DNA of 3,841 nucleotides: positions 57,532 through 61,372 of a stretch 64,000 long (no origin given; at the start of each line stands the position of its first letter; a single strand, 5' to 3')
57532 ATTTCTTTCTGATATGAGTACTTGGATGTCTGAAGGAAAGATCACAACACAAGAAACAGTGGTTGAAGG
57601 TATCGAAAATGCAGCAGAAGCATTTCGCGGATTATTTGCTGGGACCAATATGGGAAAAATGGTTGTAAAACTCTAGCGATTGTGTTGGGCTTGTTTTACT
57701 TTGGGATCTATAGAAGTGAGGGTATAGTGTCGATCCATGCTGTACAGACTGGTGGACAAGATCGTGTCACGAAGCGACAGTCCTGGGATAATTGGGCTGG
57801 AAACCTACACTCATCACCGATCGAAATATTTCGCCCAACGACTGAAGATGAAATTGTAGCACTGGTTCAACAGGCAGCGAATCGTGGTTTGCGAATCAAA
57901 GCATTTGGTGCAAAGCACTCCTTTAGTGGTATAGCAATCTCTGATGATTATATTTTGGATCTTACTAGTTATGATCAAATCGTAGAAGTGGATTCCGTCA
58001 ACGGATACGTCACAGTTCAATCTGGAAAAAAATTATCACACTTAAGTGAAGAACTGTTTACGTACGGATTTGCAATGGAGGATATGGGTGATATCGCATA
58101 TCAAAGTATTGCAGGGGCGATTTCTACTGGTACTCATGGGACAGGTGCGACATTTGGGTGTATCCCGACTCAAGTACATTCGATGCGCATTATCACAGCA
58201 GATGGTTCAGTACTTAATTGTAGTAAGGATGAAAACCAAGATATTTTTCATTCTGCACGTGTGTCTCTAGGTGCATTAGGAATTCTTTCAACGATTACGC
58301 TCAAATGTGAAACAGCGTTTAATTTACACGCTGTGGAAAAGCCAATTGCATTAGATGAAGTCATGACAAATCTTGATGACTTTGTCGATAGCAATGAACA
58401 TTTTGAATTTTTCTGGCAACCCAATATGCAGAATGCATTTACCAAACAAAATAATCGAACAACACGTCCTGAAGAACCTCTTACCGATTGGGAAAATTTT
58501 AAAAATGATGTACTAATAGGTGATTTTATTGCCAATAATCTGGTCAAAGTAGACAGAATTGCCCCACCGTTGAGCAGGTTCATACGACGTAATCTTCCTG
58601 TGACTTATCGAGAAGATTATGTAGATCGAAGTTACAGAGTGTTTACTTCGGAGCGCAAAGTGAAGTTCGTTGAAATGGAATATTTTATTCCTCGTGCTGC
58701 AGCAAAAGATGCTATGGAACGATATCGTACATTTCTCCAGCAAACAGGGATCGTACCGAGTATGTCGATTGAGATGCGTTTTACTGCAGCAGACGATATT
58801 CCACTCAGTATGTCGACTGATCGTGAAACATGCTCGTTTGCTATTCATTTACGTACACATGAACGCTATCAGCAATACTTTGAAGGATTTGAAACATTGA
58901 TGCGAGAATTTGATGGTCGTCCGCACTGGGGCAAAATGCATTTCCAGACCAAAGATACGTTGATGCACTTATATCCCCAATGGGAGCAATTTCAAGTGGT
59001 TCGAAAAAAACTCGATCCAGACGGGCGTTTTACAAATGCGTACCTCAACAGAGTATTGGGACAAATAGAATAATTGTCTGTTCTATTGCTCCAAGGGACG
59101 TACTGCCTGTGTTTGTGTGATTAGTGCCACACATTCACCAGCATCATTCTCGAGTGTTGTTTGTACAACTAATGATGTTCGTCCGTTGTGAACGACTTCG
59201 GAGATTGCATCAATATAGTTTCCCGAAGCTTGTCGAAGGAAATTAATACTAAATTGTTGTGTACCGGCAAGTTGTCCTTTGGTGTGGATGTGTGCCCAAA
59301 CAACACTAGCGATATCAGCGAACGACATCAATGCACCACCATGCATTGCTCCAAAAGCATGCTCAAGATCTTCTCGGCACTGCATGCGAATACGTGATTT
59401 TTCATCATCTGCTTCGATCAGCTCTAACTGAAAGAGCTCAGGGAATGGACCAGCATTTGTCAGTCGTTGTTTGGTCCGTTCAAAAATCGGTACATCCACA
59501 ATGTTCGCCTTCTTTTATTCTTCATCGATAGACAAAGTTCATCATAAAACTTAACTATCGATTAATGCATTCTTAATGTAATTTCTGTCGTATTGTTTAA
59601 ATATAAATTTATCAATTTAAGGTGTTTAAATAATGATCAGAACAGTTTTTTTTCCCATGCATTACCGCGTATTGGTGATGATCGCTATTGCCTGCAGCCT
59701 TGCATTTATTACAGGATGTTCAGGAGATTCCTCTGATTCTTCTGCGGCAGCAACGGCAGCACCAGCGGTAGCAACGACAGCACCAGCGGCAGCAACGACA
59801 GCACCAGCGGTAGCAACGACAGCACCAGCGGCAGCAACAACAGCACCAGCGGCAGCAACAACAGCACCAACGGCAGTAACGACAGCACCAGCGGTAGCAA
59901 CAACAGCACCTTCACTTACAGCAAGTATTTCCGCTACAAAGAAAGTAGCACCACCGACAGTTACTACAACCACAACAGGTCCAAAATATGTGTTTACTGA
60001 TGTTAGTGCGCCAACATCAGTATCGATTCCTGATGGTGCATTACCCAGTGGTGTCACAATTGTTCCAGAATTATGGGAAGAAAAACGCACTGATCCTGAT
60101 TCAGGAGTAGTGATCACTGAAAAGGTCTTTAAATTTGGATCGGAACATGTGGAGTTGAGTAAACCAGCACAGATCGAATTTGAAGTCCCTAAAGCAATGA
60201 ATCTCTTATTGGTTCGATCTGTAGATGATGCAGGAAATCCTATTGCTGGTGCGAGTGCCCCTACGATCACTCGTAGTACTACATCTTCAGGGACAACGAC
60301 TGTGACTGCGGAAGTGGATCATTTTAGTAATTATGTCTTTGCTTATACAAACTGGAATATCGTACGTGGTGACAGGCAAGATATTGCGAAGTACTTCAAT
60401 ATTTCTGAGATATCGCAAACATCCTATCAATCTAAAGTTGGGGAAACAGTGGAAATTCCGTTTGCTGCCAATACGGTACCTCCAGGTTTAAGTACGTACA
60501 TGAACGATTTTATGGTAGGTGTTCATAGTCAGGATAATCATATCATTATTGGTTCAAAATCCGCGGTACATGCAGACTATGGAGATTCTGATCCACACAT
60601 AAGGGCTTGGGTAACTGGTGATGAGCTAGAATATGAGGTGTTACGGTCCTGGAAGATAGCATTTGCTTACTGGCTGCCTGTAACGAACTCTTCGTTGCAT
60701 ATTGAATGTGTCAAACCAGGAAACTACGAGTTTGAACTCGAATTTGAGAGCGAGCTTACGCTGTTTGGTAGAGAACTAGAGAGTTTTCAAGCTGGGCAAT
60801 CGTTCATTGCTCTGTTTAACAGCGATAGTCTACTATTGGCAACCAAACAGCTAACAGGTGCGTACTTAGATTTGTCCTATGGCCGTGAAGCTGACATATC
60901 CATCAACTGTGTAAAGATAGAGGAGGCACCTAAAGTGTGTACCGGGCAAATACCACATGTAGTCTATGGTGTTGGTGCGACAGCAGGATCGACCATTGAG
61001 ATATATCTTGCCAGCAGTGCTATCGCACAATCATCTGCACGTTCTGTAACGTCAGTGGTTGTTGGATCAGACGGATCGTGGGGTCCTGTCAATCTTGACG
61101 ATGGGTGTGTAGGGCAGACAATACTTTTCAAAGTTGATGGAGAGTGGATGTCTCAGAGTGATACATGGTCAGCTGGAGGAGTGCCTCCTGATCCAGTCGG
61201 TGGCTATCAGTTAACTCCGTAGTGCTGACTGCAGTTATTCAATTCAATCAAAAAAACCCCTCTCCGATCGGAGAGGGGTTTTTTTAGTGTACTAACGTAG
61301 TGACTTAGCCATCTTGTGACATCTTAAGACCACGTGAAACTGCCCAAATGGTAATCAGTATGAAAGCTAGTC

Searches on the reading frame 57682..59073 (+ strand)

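Call 24: search_protein_families(library=pfam, proteins=[window:57682-59073:+], max_evalue=0.001)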
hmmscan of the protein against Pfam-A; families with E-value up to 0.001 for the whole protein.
window:57682-59073:+ (463 aa): 2 families
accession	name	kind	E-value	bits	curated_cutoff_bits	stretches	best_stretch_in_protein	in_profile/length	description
PF04030.19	ALO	-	6.5e-69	232.9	23.1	1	205-458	1-258/258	D-arabinono-1,4-lactone oxidase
PF01565.28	FAD_binding_4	-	1.2e-29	103.3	26.4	1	49-181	4-139/139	FAD binding domain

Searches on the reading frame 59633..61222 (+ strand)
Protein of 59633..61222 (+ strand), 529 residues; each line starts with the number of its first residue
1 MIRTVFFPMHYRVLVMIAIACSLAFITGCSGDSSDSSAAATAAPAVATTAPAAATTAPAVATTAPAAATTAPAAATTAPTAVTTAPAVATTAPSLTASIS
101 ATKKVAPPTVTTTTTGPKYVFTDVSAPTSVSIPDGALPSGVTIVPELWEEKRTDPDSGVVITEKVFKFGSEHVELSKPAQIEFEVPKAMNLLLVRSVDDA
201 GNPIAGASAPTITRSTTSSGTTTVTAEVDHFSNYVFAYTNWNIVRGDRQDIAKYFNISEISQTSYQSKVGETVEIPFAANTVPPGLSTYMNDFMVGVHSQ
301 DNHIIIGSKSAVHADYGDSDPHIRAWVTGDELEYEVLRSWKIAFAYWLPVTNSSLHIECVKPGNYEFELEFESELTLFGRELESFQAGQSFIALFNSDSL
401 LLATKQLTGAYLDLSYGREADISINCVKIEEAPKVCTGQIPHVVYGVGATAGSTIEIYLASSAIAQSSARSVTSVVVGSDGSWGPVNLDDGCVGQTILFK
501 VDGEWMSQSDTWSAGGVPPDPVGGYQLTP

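Call 31: search_protein_families(library=pfam, proteins=[window:59633-61222:+], max_evalue=0.001)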
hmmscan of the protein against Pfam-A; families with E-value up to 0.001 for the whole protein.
window:59633-61222:+ (529 aa): 0 families

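Call 65: find_encoding_contigs(protein=window:59633-61222:+, flank=10000, max_places=3)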
Protein window:59633-61222:+ (529 aa): no gene with exactly this product is on record in the collection.
